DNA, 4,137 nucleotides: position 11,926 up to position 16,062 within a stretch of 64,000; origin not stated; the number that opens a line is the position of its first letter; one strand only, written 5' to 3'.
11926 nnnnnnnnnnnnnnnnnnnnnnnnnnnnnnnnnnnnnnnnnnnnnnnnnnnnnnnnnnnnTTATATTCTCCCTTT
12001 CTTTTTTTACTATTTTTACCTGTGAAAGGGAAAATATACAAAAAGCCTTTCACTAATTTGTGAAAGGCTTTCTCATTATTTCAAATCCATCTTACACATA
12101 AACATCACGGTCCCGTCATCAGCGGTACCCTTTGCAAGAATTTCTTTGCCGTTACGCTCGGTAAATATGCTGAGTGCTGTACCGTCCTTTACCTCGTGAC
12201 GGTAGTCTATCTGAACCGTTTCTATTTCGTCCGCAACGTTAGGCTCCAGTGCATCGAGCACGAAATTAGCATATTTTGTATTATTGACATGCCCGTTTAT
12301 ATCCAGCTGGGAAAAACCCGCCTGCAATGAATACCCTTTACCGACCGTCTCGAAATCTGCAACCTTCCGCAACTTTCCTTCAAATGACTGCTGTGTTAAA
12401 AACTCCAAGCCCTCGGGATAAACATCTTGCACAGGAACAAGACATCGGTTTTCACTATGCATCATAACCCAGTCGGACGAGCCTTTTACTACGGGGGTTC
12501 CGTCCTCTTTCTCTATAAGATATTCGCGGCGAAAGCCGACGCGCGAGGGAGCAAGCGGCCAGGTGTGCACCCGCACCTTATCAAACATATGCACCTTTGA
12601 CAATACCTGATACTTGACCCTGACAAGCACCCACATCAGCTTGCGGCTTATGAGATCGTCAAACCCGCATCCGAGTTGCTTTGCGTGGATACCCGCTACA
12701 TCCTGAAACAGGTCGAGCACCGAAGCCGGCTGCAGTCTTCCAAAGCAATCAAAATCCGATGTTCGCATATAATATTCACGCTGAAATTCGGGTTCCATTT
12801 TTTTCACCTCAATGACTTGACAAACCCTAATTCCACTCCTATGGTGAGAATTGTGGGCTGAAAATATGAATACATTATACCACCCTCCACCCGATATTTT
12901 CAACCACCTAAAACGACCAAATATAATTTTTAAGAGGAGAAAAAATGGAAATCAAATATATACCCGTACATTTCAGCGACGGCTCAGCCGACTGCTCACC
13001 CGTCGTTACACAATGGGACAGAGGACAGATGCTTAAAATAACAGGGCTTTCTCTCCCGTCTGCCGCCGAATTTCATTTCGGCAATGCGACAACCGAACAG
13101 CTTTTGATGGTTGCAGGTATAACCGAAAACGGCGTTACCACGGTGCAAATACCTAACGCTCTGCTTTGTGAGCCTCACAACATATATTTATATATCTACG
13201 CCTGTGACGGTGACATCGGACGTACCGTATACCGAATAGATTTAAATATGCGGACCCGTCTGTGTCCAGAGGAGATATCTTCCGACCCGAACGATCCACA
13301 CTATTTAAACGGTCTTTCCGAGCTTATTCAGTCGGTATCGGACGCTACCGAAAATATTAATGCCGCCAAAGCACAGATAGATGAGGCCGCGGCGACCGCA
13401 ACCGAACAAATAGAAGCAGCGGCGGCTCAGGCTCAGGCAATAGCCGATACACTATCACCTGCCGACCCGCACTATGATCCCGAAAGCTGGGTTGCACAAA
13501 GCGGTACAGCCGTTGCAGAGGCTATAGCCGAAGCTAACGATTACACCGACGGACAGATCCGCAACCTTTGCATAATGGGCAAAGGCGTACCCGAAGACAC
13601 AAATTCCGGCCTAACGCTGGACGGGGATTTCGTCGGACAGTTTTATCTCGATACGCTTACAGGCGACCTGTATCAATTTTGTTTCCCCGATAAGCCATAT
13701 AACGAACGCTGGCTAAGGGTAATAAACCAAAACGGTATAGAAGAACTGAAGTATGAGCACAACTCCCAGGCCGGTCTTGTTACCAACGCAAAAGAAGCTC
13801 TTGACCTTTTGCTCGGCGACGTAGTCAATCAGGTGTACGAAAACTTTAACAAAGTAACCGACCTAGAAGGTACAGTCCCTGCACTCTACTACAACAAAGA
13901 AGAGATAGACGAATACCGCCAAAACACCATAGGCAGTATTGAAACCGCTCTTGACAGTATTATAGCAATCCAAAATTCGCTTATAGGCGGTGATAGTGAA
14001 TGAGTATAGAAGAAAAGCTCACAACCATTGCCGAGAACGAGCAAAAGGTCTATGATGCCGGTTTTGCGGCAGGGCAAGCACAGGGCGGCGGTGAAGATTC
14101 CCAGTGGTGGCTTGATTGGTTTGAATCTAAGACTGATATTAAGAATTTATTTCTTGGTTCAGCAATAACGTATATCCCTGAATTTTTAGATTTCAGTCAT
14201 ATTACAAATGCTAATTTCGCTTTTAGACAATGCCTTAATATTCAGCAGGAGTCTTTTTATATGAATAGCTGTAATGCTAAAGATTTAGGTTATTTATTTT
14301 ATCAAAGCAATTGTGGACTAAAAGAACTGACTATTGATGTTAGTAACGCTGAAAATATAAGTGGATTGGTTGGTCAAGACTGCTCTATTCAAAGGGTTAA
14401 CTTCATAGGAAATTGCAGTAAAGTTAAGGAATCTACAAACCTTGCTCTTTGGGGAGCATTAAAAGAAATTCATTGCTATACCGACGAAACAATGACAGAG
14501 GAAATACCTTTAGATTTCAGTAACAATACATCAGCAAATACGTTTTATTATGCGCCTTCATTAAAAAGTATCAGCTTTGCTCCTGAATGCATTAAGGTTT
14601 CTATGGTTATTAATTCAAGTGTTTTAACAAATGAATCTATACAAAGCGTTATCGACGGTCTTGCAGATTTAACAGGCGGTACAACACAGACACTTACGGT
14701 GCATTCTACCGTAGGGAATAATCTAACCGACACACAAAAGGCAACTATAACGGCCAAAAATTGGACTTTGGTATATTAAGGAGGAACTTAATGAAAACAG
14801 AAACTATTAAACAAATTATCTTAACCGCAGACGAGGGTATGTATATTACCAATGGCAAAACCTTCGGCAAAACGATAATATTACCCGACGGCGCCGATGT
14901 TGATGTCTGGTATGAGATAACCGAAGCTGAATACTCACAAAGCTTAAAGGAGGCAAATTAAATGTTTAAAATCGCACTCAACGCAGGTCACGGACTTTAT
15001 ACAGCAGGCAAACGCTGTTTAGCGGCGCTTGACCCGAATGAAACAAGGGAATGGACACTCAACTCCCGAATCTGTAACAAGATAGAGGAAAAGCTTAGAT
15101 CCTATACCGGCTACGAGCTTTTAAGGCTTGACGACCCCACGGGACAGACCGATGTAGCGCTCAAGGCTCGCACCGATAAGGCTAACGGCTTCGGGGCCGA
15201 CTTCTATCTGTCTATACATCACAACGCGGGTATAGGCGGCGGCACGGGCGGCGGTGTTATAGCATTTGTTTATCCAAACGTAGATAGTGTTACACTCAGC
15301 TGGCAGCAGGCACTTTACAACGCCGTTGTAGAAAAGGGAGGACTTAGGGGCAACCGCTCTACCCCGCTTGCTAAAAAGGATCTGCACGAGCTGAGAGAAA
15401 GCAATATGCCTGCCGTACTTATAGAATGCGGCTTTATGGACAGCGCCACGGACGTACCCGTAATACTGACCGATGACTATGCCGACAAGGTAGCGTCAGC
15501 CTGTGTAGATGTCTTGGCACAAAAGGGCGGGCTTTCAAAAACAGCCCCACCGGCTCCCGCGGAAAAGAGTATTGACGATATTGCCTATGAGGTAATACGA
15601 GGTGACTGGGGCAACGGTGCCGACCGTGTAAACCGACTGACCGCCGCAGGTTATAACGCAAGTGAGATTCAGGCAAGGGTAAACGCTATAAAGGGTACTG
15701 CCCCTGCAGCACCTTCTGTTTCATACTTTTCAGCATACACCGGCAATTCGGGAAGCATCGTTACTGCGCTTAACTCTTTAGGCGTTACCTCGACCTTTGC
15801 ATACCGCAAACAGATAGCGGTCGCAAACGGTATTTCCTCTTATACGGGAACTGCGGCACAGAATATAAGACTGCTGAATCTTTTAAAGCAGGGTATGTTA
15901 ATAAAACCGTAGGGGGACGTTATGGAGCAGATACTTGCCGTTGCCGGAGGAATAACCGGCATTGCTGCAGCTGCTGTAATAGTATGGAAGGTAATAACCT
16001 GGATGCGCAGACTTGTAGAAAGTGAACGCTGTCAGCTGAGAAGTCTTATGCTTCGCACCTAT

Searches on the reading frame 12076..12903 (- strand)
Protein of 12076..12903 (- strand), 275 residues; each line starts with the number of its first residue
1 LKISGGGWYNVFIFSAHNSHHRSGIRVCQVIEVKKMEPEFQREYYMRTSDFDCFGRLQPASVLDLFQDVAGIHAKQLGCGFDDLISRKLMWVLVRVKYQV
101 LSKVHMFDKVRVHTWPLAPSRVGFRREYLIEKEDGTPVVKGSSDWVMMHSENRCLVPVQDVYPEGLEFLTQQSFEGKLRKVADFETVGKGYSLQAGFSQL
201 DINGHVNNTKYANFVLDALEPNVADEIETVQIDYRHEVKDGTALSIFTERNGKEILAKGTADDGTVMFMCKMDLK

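Call 80: search_protein_families(library=pfam, proteins=[window:12076-12903:-], max_evalue=0.00001)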
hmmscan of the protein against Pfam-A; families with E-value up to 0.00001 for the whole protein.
window:12076-12903:- (275 aa): 3 families
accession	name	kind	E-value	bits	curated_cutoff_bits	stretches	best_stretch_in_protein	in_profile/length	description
PF01643.23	Acyl-ACP_TE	-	2.9e-20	72.8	23.7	1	39-160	3-125/131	Acyl-ACP thioesterase N-terminal domain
PF20791.3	Acyl-ACP_TE_C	-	6.1e-14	52.5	21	1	194-254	13-75/101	Acyl-ACP thioesterase C-terminal domain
PF13279.12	4HBT_2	-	1.8e-07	32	25.5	0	47-161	2-117/122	Thioesterase-like superfamily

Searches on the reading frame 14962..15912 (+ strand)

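Call 80: search_protein_families(library=pfam, proteins=[window:14962-15912:+], max_evalue=0.00001)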
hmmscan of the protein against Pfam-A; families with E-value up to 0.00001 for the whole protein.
window:14962-15912:+ (316 aa): 2 families
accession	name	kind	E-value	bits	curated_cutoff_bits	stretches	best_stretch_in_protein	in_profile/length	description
PF01520.23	Amidase_3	-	1e-24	87.9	27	1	4-185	1-172/174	N-acetylmuramoyl-L-alanine amidase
PF08230.16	CW_7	-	1.2e-18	67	25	1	205-243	1-39/40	CW_7 repeat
